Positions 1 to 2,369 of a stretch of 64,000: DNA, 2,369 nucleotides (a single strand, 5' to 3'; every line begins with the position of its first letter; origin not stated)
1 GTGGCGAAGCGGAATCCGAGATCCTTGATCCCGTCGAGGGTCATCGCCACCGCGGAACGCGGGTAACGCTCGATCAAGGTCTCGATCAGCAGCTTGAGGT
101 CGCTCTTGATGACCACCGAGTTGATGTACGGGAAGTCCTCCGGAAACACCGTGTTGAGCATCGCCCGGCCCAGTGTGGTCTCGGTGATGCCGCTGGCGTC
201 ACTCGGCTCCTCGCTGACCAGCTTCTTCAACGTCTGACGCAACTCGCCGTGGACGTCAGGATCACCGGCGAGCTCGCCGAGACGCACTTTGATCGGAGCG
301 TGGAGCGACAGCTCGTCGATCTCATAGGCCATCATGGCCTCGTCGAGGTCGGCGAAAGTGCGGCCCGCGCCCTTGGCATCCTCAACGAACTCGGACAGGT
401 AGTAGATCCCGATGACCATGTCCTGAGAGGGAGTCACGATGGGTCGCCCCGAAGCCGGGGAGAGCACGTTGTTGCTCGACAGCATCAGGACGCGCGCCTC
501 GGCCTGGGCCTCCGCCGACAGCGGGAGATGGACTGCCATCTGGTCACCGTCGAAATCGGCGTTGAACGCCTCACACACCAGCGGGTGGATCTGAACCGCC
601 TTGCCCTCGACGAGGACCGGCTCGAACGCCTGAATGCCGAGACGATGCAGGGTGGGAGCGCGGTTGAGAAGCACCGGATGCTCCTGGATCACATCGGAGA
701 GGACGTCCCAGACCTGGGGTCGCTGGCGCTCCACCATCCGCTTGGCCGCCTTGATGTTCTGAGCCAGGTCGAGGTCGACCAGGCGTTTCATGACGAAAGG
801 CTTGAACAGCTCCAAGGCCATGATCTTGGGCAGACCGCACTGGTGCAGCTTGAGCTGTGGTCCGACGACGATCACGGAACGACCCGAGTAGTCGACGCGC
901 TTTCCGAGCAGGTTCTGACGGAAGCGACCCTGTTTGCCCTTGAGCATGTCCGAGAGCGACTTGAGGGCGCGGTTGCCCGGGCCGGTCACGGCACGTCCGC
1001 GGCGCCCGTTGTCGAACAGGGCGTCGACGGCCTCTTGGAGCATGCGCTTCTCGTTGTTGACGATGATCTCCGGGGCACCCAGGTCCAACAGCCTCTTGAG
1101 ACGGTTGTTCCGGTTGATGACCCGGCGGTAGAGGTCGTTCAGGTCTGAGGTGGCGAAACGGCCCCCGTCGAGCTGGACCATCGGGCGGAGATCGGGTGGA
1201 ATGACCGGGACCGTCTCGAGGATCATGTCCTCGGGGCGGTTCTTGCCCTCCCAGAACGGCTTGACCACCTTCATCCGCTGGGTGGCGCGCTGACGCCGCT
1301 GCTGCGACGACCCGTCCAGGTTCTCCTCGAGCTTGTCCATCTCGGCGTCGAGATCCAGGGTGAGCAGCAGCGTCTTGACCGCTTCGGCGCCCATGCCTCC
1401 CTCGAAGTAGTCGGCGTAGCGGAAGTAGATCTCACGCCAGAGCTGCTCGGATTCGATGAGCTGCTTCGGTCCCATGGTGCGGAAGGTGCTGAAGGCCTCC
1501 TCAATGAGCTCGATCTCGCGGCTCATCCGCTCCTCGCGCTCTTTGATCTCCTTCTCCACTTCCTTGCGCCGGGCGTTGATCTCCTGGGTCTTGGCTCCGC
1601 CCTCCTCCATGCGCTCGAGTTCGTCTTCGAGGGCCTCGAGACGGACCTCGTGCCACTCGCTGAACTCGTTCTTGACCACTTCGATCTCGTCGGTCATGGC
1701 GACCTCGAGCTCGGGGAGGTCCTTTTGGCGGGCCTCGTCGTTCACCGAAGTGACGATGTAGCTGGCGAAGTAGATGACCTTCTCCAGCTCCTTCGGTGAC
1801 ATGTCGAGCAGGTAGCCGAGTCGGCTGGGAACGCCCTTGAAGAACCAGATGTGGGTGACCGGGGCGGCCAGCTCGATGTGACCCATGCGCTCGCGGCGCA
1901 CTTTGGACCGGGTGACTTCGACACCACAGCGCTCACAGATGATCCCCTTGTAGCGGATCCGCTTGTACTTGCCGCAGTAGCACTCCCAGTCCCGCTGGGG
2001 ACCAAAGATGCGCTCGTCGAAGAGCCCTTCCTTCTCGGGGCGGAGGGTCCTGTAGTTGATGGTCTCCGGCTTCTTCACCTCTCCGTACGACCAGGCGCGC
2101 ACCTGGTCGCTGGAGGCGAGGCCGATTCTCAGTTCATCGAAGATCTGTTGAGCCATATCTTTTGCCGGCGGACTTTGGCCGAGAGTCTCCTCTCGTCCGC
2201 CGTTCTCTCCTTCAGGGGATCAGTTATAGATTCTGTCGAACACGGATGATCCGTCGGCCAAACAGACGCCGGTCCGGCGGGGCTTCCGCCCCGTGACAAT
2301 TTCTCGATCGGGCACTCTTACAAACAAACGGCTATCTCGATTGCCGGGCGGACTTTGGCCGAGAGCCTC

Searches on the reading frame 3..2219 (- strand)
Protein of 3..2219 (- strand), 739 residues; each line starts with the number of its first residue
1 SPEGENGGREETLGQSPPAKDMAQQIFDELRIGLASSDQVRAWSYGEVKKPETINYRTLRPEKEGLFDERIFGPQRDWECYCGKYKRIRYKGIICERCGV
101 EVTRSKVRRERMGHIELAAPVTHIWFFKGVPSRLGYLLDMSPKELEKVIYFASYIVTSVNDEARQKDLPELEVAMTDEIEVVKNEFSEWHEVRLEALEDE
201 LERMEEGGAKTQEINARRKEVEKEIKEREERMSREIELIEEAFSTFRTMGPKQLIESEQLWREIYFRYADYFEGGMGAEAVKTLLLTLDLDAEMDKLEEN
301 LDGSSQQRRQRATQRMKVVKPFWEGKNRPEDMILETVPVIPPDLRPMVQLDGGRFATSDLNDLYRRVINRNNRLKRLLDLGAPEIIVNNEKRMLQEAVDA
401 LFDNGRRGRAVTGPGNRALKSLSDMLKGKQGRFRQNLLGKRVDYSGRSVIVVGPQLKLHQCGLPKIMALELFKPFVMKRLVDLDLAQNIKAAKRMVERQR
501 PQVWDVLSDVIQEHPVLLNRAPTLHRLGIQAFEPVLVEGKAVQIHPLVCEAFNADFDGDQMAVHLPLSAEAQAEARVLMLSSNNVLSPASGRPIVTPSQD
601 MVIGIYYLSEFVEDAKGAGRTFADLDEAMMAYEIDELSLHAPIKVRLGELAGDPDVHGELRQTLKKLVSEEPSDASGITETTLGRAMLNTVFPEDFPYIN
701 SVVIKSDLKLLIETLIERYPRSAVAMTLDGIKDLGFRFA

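Call 21: search_protein_families(library=ncbifam, max_evalue=0.00001, proteins=[window:3-2219:-])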
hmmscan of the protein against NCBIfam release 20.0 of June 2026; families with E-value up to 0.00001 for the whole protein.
window:3-2219:- (739 aa): 8 families
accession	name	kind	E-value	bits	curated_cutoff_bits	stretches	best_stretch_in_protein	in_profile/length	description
NF011498.0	PRK14906.1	equivalog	0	1099.6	1437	1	24-739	6-713/1459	DNA-directed RNA polymerase subunit beta'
TIGR02386.1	rpoC_TIGR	equivalog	4.3e-299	995.1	963.5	1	30-739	2-608/1147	DNA-directed RNA polymerase subunit beta'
NF002729.0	PRK02625.1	equivalog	2.7e-249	829.1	1117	2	272-650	184-563/626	DNA-directed RNA polymerase subunit gamma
TIGR02387.1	rpoC1_cyan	equivalog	6.3e-243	807.9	975.9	2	274-653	180-560/619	DNA-directed RNA polymerase subunit gamma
NF007172.0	PRK09603.1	equivalog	2.7e-222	740.9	5372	2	257-645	1549-1939/2890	DNA-directed RNA polymerase subunit beta/beta'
NF011417.0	PRK14844.1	equivalog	1.6e-202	675.6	4632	2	255-657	1590-1994/2839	DNA-directed RNA polymerase subunit beta/beta'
NF006336.0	PRK08566.1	equivalog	4.9e-70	236.8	819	2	24-497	6-369/883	DNA-directed RNA polymerase subunit A'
TIGR02390.1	RNA_pol_rpoA1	equivalog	2.1e-64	218.1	1042.55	2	326-479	199-353/867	DNA-directed RNA polymerase subunit A'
